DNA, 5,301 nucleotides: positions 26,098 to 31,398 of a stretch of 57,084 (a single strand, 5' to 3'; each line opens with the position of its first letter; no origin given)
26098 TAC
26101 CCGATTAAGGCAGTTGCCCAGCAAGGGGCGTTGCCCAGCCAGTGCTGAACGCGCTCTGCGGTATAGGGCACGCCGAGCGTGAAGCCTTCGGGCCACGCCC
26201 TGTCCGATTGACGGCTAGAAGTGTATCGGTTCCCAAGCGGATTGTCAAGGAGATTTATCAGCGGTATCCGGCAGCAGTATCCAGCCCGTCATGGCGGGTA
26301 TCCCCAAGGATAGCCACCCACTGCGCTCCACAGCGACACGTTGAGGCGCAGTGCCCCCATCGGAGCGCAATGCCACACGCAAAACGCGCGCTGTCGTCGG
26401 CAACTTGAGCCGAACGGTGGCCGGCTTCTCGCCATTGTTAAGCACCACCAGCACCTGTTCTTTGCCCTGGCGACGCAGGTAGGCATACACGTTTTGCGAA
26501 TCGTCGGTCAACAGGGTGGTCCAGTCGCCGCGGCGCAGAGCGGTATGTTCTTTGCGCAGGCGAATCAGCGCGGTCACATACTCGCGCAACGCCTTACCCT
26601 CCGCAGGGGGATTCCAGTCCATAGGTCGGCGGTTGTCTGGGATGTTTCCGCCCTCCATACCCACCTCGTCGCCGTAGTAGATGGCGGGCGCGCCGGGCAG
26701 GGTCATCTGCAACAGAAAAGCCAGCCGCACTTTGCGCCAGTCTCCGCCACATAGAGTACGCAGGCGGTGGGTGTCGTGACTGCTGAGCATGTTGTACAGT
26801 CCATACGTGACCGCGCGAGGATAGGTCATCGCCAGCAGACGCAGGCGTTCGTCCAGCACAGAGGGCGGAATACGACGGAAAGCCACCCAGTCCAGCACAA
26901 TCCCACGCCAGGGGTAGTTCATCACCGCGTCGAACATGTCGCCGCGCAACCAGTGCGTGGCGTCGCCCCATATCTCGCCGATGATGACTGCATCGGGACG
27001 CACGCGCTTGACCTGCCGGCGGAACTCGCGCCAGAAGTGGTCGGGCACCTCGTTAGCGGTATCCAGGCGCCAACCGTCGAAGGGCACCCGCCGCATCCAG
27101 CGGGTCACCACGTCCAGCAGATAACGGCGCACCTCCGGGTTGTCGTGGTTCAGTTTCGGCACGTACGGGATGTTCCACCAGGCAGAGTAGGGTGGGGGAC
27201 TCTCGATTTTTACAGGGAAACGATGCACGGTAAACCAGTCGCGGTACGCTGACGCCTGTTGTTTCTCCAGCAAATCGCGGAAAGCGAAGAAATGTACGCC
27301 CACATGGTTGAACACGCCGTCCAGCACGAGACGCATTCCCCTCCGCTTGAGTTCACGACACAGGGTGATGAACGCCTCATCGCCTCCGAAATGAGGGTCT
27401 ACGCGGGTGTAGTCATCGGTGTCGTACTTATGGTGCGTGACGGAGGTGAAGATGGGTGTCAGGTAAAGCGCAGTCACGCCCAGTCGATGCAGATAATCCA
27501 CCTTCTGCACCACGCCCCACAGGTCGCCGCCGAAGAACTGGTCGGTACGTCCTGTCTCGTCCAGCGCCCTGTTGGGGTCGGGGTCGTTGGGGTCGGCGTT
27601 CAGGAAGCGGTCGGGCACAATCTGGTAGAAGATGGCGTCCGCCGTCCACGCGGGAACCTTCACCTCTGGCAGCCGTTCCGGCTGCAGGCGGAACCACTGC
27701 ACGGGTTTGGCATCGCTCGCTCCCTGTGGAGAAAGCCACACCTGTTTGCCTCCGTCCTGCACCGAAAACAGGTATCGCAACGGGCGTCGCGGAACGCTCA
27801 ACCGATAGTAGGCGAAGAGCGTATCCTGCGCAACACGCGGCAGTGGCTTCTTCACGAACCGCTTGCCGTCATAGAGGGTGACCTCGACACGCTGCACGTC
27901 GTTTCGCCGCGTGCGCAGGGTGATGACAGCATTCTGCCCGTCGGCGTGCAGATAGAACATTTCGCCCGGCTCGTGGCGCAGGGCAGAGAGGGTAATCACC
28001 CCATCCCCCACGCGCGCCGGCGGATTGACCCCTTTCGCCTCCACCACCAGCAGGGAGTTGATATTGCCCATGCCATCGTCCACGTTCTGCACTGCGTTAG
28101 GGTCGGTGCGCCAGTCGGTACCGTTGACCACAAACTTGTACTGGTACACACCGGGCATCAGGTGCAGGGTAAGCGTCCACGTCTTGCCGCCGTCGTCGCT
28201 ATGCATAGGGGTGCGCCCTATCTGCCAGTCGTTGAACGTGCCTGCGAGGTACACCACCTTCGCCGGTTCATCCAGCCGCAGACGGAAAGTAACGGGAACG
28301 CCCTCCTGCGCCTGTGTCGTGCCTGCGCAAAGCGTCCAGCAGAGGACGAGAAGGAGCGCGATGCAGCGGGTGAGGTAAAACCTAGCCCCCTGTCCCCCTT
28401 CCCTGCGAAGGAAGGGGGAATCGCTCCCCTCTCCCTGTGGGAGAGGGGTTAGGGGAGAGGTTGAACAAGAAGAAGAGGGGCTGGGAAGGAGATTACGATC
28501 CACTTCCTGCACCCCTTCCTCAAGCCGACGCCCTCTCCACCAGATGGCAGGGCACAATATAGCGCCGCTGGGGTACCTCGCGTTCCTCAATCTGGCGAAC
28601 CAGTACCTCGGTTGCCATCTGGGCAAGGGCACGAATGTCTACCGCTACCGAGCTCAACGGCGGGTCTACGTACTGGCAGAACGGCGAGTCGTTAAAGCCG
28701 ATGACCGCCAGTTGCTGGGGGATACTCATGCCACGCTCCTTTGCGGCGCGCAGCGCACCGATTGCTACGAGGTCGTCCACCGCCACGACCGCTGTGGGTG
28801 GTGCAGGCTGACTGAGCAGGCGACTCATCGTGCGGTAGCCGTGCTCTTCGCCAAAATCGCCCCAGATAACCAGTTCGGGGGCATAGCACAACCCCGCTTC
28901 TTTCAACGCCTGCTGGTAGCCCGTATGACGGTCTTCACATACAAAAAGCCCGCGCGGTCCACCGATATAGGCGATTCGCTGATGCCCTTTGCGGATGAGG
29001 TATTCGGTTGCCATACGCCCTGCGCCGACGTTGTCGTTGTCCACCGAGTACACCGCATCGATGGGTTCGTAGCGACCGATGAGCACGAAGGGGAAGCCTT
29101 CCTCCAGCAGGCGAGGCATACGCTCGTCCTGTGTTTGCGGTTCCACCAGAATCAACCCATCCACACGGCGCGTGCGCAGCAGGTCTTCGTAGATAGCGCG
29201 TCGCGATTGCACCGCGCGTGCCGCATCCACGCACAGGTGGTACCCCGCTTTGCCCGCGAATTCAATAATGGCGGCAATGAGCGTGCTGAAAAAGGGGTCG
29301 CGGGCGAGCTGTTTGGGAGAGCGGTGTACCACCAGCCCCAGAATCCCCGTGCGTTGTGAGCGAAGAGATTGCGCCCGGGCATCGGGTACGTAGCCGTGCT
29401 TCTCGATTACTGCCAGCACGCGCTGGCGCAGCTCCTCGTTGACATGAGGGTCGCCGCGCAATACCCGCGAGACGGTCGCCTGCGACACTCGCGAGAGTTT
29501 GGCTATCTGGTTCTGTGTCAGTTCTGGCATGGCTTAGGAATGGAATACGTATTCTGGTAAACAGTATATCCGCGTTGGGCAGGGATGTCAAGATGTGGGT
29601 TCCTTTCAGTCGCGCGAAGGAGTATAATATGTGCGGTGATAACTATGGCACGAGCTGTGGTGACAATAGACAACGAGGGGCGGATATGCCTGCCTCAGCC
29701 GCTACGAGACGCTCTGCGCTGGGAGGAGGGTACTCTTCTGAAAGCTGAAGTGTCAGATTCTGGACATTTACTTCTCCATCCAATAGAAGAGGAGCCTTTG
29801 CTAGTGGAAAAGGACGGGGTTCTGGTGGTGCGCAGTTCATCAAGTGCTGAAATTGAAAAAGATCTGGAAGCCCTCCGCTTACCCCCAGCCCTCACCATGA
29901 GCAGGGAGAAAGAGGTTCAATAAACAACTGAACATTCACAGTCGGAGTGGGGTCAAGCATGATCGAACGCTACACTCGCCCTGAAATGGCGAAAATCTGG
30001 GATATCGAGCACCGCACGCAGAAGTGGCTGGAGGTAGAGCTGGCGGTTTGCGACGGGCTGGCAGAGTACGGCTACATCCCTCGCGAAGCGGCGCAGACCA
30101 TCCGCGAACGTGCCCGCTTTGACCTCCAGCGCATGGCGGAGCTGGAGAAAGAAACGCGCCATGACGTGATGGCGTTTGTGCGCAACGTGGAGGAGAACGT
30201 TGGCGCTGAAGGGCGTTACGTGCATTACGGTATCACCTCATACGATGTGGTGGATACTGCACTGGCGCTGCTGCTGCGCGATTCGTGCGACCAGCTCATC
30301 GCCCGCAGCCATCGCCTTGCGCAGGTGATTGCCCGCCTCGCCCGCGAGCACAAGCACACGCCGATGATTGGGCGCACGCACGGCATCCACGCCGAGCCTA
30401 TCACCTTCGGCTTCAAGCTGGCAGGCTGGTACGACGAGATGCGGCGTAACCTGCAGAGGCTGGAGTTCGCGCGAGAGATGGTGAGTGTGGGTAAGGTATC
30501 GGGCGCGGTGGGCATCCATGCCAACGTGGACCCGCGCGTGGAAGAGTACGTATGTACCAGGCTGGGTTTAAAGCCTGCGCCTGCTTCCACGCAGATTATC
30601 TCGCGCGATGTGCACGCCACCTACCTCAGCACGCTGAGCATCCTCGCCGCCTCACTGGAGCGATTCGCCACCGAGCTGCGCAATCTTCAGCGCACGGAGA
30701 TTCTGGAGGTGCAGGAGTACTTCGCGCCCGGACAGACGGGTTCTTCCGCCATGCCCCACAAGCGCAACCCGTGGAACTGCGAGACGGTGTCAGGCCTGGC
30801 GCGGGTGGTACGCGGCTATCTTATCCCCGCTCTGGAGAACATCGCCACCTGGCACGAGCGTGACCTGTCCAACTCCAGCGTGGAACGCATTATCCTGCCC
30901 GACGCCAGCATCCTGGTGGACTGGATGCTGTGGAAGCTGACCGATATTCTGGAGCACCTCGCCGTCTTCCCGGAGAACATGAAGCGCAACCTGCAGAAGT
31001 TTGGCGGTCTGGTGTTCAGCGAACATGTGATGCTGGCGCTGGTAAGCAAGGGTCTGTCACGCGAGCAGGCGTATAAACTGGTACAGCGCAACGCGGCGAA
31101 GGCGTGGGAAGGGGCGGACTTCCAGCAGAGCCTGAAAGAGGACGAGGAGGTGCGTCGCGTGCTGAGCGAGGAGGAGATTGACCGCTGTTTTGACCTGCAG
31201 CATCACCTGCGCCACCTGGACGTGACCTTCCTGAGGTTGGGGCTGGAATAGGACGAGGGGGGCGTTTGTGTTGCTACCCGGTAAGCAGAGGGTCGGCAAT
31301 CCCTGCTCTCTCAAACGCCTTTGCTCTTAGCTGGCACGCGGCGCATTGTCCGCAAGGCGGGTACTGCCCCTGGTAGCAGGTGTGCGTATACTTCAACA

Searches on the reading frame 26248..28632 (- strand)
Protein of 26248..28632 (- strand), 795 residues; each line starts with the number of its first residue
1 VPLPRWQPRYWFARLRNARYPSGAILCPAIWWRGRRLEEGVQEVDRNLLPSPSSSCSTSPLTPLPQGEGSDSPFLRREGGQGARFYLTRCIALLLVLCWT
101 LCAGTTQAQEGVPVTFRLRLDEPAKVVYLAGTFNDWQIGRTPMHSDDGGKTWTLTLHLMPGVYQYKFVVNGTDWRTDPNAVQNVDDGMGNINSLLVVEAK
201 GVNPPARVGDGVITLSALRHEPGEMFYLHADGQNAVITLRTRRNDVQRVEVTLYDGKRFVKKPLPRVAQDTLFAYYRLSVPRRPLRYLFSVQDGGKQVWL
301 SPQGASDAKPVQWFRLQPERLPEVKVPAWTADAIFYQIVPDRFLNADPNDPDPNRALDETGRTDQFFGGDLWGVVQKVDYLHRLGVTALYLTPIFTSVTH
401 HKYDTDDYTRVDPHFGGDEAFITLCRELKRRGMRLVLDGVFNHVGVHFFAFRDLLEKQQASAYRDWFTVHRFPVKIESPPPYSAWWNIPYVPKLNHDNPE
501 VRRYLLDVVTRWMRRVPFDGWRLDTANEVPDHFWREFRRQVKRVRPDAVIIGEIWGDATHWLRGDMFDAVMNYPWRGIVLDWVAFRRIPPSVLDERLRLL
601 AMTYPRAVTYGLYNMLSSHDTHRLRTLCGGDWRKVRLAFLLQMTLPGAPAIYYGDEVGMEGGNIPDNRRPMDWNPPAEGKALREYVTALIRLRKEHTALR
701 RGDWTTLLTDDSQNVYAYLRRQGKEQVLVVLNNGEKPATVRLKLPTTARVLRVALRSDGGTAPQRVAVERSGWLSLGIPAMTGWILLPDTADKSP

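Call 28: search_protein_families(library=pfam, proteins=[window:26248-28632:-], max_evalue=0.00001)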
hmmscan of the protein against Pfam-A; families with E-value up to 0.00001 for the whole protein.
window:26248-28632:- (795 aa): 6 families
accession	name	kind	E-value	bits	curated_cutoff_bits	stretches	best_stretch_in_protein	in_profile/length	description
PF00128.31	Alpha-amylase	-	3.6e-68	231.3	22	1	337-666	1-363/446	Alpha amylase, catalytic domain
PF16561.11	AMPK1_CBM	-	3.5e-15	56.4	26.8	1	118-200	5-82/85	Glycogen recognition site of AMP-activated protein kinase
PF02903.20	Alpha-amylase_N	-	1.7e-13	51.2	23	1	215-312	3-108/120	Alpha amylase, N-terminal ig-like domain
PF02922.24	CBM_48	-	5.4e-08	33.5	22.4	1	124-180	22-83/83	Carbohydrate-binding module 48 (Isoamylase N-terminal domain)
PF16657.11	Malt_amylase_C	-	6.7e-08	32.9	27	1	702-754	1-51/75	Maltogenic Amylase, C-terminal domain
PF02806.24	Alpha-amylase_C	-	1e-05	26.2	21.2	0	710-786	6-92/95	Alpha amylase, C-terminal all-beta domain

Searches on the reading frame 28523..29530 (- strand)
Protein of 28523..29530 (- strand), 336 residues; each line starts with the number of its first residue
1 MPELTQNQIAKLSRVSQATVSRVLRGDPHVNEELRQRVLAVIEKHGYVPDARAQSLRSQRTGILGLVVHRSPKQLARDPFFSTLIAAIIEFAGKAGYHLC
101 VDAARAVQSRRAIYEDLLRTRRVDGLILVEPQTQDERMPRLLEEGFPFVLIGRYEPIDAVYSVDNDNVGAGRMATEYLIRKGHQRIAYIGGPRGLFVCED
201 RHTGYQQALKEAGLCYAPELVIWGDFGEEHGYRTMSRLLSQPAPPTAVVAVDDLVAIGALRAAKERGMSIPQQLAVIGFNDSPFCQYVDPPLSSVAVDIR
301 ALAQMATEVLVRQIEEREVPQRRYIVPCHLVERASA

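Call 29: search_protein_families(library=pfam, proteins=[window:28523-29530:-], max_evalue=0.00001)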
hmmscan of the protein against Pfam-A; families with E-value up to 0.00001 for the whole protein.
window:28523-29530:- (336 aa): 4 families
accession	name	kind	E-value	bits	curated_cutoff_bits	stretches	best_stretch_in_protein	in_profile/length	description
PF13377.12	Peripla_BP_3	-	3.8e-41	141.4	26.5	1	176-335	2-166/167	Periplasmic binding protein-like domain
PF00532.27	Peripla_BP_1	-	1.7e-28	100.3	22.2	1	64-332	4-279/281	Periplasmic binding proteins and sugar binding domain of LacI family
PF13407.12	Peripla_BP_4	-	8.1e-17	62.1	35.1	1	78-315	10-255/258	Periplasmic binding protein domain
PF00356.27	LacI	-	8.4e-15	54.7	27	1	8-50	4-46/46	Bacterial regulatory proteins, lacI family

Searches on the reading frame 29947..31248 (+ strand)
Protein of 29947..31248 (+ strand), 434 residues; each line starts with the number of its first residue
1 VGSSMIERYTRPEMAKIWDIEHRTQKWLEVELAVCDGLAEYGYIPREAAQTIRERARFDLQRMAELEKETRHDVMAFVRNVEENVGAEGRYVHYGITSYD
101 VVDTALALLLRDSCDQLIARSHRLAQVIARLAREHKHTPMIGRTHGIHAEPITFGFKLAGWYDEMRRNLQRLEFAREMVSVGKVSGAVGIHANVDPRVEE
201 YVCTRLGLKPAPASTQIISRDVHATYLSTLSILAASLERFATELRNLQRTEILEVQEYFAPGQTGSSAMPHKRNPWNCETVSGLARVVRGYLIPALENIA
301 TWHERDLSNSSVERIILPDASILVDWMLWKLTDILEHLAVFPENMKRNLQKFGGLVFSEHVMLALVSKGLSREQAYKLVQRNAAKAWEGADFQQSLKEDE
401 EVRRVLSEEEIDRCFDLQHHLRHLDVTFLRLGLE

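Call 29: search_protein_families(library=pfam, proteins=[window:29947-31248:+], max_evalue=0.00001)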
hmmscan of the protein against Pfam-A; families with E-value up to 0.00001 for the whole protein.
window:29947-31248:+ (434 aa): 2 families
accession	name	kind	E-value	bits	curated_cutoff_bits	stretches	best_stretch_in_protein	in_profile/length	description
PF00206.25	Lyase_1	-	2e-62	211.9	27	1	10-290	6-312/312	Lyase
PF10397.14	ADSL_C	-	2.2e-26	92.4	32.7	1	354-430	1-78/79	Adenylosuccinate lyase C-terminus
